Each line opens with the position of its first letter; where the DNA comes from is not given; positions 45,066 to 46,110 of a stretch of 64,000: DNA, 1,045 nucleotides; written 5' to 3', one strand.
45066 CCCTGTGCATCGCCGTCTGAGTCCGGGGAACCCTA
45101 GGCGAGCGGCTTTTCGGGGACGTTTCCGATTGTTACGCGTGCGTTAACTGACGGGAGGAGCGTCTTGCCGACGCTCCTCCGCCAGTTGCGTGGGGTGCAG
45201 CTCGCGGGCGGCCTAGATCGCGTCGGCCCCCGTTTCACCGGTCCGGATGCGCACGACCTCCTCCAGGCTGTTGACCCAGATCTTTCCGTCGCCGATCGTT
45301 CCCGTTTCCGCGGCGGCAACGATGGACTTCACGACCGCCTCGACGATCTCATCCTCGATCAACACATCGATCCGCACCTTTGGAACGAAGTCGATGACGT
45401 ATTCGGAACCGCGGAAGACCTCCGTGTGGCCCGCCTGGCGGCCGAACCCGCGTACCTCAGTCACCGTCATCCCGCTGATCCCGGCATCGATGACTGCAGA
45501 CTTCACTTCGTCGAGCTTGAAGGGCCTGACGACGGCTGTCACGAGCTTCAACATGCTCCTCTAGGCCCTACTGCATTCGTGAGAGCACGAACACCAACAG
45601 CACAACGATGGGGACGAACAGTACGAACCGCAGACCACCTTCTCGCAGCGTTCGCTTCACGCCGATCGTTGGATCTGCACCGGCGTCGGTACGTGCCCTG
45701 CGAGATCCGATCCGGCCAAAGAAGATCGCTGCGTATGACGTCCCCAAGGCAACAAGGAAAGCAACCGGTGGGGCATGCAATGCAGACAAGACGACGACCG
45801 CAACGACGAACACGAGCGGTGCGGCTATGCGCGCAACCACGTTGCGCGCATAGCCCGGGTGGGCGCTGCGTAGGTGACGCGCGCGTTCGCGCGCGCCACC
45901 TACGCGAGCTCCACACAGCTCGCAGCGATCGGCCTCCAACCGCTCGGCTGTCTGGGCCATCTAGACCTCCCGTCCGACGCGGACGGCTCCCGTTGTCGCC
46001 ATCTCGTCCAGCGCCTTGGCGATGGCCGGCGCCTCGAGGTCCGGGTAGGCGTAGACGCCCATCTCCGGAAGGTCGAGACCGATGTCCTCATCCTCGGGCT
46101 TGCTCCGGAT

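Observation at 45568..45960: C2H2 zinc-finger membrane protein inserted between amt and glnK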

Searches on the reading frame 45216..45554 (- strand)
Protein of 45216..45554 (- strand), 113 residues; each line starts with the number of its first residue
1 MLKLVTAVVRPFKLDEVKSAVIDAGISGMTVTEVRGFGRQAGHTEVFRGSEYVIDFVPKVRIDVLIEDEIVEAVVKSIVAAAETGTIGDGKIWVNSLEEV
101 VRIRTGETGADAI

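Call 3: search_protein_families(library=pfam, proteins=[window:45216-45554:-], max_evalue=1)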
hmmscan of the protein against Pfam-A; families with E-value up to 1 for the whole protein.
window:45216-45554:- (113 aa): 2 families
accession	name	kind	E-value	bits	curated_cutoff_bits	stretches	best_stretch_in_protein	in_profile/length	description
PF00543.27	P-II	-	4.9e-29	101.1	25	1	3-107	2-102/102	Nitrogen regulatory protein P-II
PF11582.13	DUF3240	-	0.0094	16.4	21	1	15-102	17-100/102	Protein of unknown function (DUF3240)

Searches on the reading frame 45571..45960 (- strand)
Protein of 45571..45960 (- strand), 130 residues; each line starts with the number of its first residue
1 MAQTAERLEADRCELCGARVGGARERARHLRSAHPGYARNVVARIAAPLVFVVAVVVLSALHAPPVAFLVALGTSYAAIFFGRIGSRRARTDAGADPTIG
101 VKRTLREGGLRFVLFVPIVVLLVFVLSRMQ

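Call 3: search_protein_families(library=pfam, proteins=[window:45571-45960:-], max_evalue=1)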
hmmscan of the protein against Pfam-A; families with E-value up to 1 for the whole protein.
window:45571-45960:- (130 aa): 2 families
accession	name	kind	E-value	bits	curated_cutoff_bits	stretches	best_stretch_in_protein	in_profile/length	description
PF20173.3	ZnF_RZ-type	-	0.088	12.9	27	1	9-27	30-48/54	RZ type zinc finger domain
PF11992.13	TgpA_N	-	0.69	9.3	30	1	44-129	104-184/333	TgpA N-terminal domain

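Call 4: search_protein_families(library=ncbifam, proteins=[window:45571-45960:-], max_evalue=10)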
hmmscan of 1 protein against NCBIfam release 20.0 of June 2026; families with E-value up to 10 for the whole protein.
window:45571-45960:- (130 aa): 0 families

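Call 5: find_homologous_proteins(query=window:45571-45960:-, max_evalue=0.01)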
Query window:45571-45960:- (130 aa): 18 proteins with E <= 0.01 among 170 candidates.
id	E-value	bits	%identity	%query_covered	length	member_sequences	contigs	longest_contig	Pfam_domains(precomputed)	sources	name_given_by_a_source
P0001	1.5e-74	266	100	100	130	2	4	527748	-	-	-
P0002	1.9e-61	224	82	100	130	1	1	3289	-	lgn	-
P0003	8.1e-57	209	78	99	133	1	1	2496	-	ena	-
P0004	3.0e-55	204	80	92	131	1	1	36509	-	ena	-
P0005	5.5e-55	203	79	84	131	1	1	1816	-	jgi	jgi:hypothetical protein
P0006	5.6e-54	200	73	98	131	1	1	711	-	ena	-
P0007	2.3e-53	198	73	99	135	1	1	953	-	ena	-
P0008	8.1e-52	193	72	99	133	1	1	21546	-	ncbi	-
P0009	3.4e-51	191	73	99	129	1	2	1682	-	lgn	-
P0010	4.0e-50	187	78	80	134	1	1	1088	-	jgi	jgi:hypothetical protein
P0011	6.9e-50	186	70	97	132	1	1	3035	-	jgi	jgi:hypothetical protein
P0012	1.2e-47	179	66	99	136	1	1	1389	-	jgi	jgi:hypothetical protein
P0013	1.4e-47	179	71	98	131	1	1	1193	-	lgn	-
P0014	1.2e-46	176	67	98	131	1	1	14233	-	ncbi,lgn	-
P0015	4.2e-45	171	64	98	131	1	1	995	-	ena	-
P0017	6.3e-32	129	53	98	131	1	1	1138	-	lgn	-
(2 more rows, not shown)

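Call 9: find_encoding_contigs(protein=P0017, flank=5000, max_places=3)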
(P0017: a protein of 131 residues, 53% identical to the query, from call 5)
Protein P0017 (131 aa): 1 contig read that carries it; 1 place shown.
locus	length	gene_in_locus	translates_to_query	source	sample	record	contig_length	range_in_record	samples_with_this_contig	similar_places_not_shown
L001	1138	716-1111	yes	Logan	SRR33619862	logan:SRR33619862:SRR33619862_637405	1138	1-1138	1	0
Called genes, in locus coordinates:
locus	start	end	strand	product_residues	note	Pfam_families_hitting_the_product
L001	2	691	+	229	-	?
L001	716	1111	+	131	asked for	-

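Call 10: find_related_loci(query=window:45571-45960:-, collection=genome_contigs, flank=6000)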
Query window:45571-45960:- (130 aa) in genome_contigs; peptide patterns used: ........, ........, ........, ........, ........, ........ (x = any residue, [..] = any of these).
600 stretches matched a pattern, but none encodes a relative of the query by tblastn (E <= 1e-3).

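Call 13: find_encoding_contigs(protein=P0004, flank=6000, max_places=2)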
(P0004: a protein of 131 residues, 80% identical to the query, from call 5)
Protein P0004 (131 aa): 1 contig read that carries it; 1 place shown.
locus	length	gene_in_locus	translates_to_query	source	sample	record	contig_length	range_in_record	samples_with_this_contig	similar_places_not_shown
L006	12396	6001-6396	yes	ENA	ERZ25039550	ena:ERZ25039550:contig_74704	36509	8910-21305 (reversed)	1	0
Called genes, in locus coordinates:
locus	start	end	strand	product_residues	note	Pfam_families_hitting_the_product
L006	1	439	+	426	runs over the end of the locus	PF01571:GCV_T (weak), PF08669:GCV_T_C (weak)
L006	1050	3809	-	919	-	PF00999:Na_H_Exchanger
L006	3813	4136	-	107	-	PF00486:Trans_reg_C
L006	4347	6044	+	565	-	PF00909:Ammonium_transp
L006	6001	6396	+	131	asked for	-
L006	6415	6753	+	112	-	PF00543:P-II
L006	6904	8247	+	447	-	PF00909:Ammonium_transp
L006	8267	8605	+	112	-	PF00543:P-II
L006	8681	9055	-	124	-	-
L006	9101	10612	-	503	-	PF03007:WS_DGAT_cat, PF06974:WS_DGAT_C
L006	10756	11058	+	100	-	-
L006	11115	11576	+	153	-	PF00127:Copper-bind (weak)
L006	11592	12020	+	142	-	PF09990:DUF2231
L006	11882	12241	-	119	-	-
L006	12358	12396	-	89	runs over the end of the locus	-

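Call 14: find_encoding_contigs(protein=P0008, flank=6000, max_places=2)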
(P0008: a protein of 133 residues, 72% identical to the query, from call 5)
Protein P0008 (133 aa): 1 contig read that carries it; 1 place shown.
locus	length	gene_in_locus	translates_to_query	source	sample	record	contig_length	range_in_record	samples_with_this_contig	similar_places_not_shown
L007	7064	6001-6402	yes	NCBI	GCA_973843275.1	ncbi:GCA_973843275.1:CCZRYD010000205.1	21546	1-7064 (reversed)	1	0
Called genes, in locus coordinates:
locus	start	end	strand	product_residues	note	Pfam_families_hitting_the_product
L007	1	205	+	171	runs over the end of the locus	-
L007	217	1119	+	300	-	PF01571:GCV_T (faint), PF08669:GCV_T_C (weak)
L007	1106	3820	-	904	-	PF00999:Na_H_Exchanger, PF13291:ACT_4 (faint), PF22754:bHLH-TF_ACT-like_plant (faint), PF01842:ACT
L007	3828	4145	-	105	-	PF00486:Trans_reg_C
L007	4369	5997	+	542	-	PF00909:Ammonium_transp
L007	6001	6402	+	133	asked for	-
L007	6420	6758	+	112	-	PF00543:P-II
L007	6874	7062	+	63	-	?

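Call 15: find_encoding_contigs(protein=P0014, flank=6000, max_places=2)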
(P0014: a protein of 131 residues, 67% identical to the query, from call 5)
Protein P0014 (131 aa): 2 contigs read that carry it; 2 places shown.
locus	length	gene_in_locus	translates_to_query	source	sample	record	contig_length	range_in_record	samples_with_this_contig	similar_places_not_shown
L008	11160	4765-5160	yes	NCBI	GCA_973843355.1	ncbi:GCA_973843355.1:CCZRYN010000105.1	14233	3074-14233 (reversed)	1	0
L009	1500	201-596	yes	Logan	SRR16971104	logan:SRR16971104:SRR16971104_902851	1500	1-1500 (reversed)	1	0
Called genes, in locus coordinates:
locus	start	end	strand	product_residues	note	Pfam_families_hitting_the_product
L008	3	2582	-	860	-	?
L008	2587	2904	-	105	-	PF00486:Trans_reg_C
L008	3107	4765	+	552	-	PF00909:Ammonium_transp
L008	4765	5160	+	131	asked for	-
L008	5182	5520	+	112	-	PF00543:P-II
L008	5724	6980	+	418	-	PF00909:Ammonium_transp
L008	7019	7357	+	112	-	PF00543:P-II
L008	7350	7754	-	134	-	-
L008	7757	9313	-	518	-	PF03007:WS_DGAT_cat, PF06974:WS_DGAT_C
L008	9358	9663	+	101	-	-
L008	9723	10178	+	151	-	PF00127:Copper-bind (weak)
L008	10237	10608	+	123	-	-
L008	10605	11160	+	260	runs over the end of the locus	-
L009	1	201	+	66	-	?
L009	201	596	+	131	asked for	-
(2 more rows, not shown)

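Call 17: search_protein_representatives(protein=window:45571-45960:-)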
Query: 130 residues. Proteins with E-value up to 0.001 (for the whole library): 24; up to 1e-10: 14; up to 1e-30: 0. The best 24 are listed.
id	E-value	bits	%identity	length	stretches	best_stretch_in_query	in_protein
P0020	2.2e-28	115.5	57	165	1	10-128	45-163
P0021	8.5e-23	97.4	42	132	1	8-127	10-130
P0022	2.7e-21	92.6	44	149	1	11-125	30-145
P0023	3.3e-21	92.3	45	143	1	10-126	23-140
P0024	5.5e-21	91.6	45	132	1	7-126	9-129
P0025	7.0e-18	81.6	43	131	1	9-128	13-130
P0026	1.2e-17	80.8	42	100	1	31-128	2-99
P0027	5.4e-16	75.5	40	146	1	10-129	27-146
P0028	1.8e-14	70.6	47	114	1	2-84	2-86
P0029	1.2e-12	64.6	48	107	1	9-91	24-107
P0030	1.2e-11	61.5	44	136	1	10-93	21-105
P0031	2.1e-11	60.7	35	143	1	8-126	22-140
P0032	2.4e-11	60.5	42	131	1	10-123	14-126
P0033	4.2e-11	59.7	43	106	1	10-97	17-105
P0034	3.6e-10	56.7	48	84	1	46-126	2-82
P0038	8.6e-07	45.8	37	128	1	33-125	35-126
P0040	6.3e-06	43.0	41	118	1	10-94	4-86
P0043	4.9e-05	40.1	30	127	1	5-117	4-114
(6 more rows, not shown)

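Call 45: predict_structure(alignment_id=A3)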
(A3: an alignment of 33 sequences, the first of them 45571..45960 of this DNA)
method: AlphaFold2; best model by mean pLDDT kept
length: 130 residues; sequences in the alignment: 33
mean_pLDDT: 81.6   pTM: 0.65
mean pLDDT of the five models: 81.6, 81.1, 78.5, 76.2, 70.8
residues with pLDDT >= 90: 26; 70-90: 79; 50-70: 25; < 50: 0
segments of 3 or more residues with pLDDT < 50: none
pLDDT, mean of each block of 10 residues (from residue 1): 62 88 90 92 86 90 90 86 84 81 64 73 76
secondary structure, 60 per line:
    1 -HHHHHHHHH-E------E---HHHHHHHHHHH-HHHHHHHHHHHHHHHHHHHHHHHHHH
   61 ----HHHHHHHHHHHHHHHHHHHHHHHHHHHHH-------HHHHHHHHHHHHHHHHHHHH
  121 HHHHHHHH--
elements in order: H2-10 H23-33 H35-60 H65-93 H101-128

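Call 48: search_protein_families(library=pfam, alignment_id=A3, max_evalue=1)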
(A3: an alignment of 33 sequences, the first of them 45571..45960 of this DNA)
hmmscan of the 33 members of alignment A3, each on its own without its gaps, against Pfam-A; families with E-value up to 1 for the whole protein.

A. member 1, window:45571-45960:- (130 aa): 2 families
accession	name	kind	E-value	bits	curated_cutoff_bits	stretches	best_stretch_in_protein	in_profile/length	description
PF20173.3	ZnF_RZ-type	-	0.088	12.9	27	1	9-27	30-48/54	RZ type zinc finger domain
PF11992.13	TgpA_N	-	0.69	9.3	30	1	44-129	104-184/333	TgpA N-terminal domain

B. families by the number of members that match (of 33 scanned): 23 families
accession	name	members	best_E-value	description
PF11992.13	TgpA_N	9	0.013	TgpA N-terminal domain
PF25587.1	Rv2743c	5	0.011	Rv2743c family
PF01258.23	zf-dskA_traR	5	0.072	Prokaryotic dksA/traR C4-type zinc finger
PF20173.3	ZnF_RZ-type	3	0.018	RZ type zinc finger domain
PF04246.17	RseC_MucC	2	0.23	Positive regulator of sigma(E), RseC/MucC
PF11667.14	DUF3267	2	0.36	Putative zincin peptidase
PF01925.25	TauE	1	0.0011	Sulfite exporter TauE/SafE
PF04423.19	Rad50_zn_hook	1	0.0069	Rad50 zinc hook motif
PF18949.5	DUF5693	1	0.013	Family of unknown function (DUF5693)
PF07332.16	Phage_holin_3_6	1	0.034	Putative Actinobacterial Holin-X, holin superfamily III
PF04799.18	Fzo_mitofusin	1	0.048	fzo-like conserved region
PF23809.1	Phage_holin_9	1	0.086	Bacteriophage holin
PF25591.1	LRV_2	1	0.12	Leucine Rich Repeat Variant domain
PF25728.1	US29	1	0.19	Cytomegalovirus US29 protein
PF15184.11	TOM6p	1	0.19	Mitochondrial import receptor subunit TOM6 homolog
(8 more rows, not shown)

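Call 49: search_solved_structures(query=A3, max_evalue=10, show_alignments=2)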
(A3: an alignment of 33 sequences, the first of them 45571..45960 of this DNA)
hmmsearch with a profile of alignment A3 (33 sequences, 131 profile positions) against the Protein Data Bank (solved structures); distinct sequences matched with E-value up to 10: 34.
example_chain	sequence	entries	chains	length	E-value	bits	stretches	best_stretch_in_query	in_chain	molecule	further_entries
8xkt_A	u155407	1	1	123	0.051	16.7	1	8-46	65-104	chemosensory protein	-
6wmi_A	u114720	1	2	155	0.087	16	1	10-36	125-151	Zinc finger protein 410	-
2d9h_A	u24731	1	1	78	0.13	15.4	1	10-39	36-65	Zinc finger protein 692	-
1xrz_A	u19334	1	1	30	0.29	14.3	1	14-38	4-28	Zinc finger Y-chromosomal protein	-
7txc_E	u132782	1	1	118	0.32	14.1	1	10-34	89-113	Hypermethylated in cancer 2 protein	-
2elo_A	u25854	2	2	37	0.4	13.8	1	13-39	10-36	Zinc finger protein 406 | Zinc finger protein ZFAT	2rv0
8fjk_C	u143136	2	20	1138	0.41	13.8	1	13-45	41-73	Major inner capsid protein VP3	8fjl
3k1q_C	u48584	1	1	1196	0.46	13.6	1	13-45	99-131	VP3B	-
6ki6_A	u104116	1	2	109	0.46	13.6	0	10-34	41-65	B-cell lymphoma/leukemia 11A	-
3iyl_X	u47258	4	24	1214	0.47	13.6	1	13-45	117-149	VP3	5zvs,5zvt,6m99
5znf_A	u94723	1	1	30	0.49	13.6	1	14-38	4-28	ZINC FINGER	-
2elu_A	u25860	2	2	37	0.51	13.5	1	11-36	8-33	Zinc finger protein 406 | Zinc finger protein ZFAT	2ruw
6u9q_A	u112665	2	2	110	0.54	13.4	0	10-34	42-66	B-cell lymphoma/leukemia 11A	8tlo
9e6r_A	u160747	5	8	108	0.54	13.4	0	10-34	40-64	B-cell lymphoma/leukemia 11A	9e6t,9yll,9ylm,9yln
8tho_A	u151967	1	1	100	0.55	13.4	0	12-34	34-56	B-cell lymphoma/leukemia 11A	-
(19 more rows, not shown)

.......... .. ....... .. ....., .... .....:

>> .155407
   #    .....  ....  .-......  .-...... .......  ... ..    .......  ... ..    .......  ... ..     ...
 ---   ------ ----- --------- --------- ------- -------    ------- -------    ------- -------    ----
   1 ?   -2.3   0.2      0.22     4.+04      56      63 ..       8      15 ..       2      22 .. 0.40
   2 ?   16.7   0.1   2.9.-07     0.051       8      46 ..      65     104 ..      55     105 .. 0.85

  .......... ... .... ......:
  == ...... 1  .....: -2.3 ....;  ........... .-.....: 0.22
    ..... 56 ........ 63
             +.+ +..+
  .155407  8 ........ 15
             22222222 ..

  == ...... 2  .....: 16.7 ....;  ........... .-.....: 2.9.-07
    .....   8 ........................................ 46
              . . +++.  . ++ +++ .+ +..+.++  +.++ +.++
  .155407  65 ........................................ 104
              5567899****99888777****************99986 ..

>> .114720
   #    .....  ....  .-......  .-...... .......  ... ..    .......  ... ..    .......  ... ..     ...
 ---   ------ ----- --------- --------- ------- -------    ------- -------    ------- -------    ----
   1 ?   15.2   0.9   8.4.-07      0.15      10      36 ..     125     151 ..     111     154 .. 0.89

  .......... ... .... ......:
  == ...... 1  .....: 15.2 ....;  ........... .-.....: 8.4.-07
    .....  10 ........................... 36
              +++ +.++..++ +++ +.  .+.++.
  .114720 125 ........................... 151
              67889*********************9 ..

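Call 50: fold_search(model_id=the predicted structure, library=pdb)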
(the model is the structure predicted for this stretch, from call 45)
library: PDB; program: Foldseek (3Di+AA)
matches with E <= 10: 14; with E <= 0.001: 0
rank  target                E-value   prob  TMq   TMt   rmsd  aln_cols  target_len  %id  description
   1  6h2f_J                5.2e+00  0.08  0.27  0.13   6.9        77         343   13  Structure of the pre-pore AhlB of the tripartite alpha-pore forming toxin, AHL, from Aeromonas hydrophila. (released 2019-07-10)
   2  9v53_A1               5.5e+00  0.13  0.31  0.14   4.3        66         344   20  Structure of TolC, YbjP, and AcrABZ complex (released 2025-11-05)
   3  9tg4_D                5.5e+00  0.09  0.31  0.14   8.0        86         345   17  Structure of the YbjP lipoprotein bound to the AcrABZ-TolC efflux pump (released 2026-04-08)
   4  8tsh_F                5.9e+00  0.12  0.36  0.20  35.5       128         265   16  S. thermodepolymerans KpsMT(E151Q)-KpsE in complex with ATP (released 2024-04-17)
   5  9j3d_D                6.6e+00  0.08  0.30  0.15   8.1        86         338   17  Cryo-EM structure of TMexCD1-TOprJ1 (released 2025-08-13)
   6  8tsh_L                7.0e+00  0.08  0.35  0.20  33.2       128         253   15  S. thermodepolymerans KpsMT(E151Q)-KpsE in complex with ATP (released 2024-04-17)
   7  4f6e_B                8.3e+00  0.15  0.32  0.22   5.0        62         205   16  Crystal Structure of the K182R, A183P mutant manganese superoxide dismutase from Sacchromyces cerevisiae (released 2013-06-12)
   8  6he1_A                8.3e+00  0.05  0.27  0.11   9.7        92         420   11  Pseudomonas aeruginosa Seryl-tRNA Synthetase in Complex with 5'-O-(N-(L-seryl)-sulfamoyl)N3-methyluridine (released 2019-12-04)
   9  9a2v_MODEL_1_A        8.8e+00  0.08  0.31  0.13   5.7        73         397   19  Model of E. coli AcrA by in-cell photo-crosslinking MS and deep learning (released 2023-02-24)
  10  9tg4_E                8.8e+00  0.06  0.31  0.14   8.1        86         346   17  Structure of the YbjP lipoprotein bound to the AcrABZ-TolC efflux pump (released 2026-04-08)
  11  4e4e_D                9.8e+00  0.13  0.32  0.22   4.9        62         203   16  Crystal Structure of the Y34F mutant of Saccharomyces cerevisiae Manganese Superoxide Dismutase (released 2012-08-22)
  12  3lsu_B                9.8e+00  0.08  0.32  0.22   9.9        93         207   15  Crystal Structure of SOD2 from Saccharomyces cerevisiae (released 2011-02-23)
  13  7sat_D                9.8e+00  0.04  0.22  0.32  10.0        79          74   13  Structure of PorLM, the proton-powered motor that drives Type IX protein secretion (released 2022-03-23)
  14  8e6s_A                9.8e+00  0.03  0.25  0.04  15.1       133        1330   14  Human TRPM2 ion channel in 1 mM dADPR and Ca2+ (released 2024-08-14)

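Call 75: list_cluster_members(proteins=[P0008, P0014, P0004, P0005])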
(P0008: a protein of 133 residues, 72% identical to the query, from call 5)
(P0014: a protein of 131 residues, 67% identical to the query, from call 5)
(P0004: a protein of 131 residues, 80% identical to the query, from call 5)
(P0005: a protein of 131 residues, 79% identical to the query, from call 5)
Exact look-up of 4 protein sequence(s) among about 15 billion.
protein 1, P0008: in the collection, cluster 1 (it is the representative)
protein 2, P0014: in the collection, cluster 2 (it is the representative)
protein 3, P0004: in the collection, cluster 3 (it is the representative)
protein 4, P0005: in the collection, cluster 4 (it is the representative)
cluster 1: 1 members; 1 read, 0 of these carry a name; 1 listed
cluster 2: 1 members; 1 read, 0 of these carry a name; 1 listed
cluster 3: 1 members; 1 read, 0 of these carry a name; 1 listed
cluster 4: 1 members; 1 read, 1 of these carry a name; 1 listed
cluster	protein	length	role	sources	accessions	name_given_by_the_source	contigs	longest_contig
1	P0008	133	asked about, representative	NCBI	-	-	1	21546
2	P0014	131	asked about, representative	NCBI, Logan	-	-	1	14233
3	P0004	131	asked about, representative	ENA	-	-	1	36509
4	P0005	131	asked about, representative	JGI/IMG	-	hypothetical protein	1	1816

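Call 76: find_encoding_contigs(protein=P0043, flank=4000, max_places=2)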
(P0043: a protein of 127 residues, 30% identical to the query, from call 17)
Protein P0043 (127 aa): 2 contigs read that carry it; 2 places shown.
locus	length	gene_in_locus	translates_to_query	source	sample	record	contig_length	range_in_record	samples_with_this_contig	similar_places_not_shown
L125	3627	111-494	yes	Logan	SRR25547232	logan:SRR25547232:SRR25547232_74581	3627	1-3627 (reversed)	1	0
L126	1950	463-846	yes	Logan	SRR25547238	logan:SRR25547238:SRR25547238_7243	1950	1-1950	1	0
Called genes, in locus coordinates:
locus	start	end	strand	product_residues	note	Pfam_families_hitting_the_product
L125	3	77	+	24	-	?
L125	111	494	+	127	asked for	-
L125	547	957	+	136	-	-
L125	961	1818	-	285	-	PF00561:Abhydrolase_1, PF12697:Abhydrolase_6, PF12146:Hydrolase_4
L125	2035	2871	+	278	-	PF00930:DPPIV_N (faint), PF26549:Tricorn_N, PF26550:Tricorn_2nd, PF07676:PD40, PF26549:Tricorn_N, PF07676:PD40, PF26549:Tricorn_N, PF07676:PD40 (weak), +4 more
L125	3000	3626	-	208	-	?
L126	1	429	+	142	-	?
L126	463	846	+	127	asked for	-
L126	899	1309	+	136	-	-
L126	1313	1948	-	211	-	?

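Call 77: find_encoding_contigs(protein=P0040, flank=4000, max_places=2)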
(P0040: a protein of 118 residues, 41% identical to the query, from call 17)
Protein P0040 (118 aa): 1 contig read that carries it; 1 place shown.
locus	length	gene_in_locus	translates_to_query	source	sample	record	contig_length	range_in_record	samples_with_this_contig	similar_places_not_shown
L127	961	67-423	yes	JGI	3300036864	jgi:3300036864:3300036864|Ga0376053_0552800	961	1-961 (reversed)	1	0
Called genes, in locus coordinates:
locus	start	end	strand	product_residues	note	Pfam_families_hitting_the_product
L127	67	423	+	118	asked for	-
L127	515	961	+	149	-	?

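Call 78: find_encoding_contigs(protein=P0038, flank=4000, max_places=2)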
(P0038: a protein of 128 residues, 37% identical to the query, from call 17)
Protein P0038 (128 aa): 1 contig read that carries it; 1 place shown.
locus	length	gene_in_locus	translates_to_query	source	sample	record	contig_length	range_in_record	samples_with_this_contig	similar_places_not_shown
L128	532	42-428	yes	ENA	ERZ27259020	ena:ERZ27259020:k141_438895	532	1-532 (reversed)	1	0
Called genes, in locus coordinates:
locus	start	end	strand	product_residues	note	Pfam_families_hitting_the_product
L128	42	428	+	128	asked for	-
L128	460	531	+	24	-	?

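Call 83: find_homologous_proteins(query=A3, max_evalue=0.001)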
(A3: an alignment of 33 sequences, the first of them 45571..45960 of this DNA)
Query A3 (33 sequences) (130 aa, profile of the alignment): 20 proteins with E <= 0.001 among 8000 candidates.
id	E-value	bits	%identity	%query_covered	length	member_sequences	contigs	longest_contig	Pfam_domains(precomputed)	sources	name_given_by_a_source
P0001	8.5e-51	189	100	100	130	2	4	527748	-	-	-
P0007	1.0e-50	189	73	99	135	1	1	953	-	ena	-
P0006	4.1e-50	187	73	98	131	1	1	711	-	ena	-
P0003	1.4e-49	185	78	99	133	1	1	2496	-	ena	-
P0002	1.7e-49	185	82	100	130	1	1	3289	-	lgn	-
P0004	1.7e-49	185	80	92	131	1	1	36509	-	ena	-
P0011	2.6e-49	184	70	97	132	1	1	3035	-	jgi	jgi:hypothetical protein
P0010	4.6e-49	184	78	80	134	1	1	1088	-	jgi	jgi:hypothetical protein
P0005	1.0e-48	182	79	84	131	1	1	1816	-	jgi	jgi:hypothetical protein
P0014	1.9e-48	182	67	98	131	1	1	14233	-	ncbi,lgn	-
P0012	5.1e-48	180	66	99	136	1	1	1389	-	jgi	jgi:hypothetical protein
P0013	7.1e-48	180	71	98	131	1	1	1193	-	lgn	-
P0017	2.4e-47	178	53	98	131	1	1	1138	-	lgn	-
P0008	5.2e-47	177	72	99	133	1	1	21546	-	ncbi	-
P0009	5.7e-47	177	73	99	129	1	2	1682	-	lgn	-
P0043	1.5e-29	120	30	95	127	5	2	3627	-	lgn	-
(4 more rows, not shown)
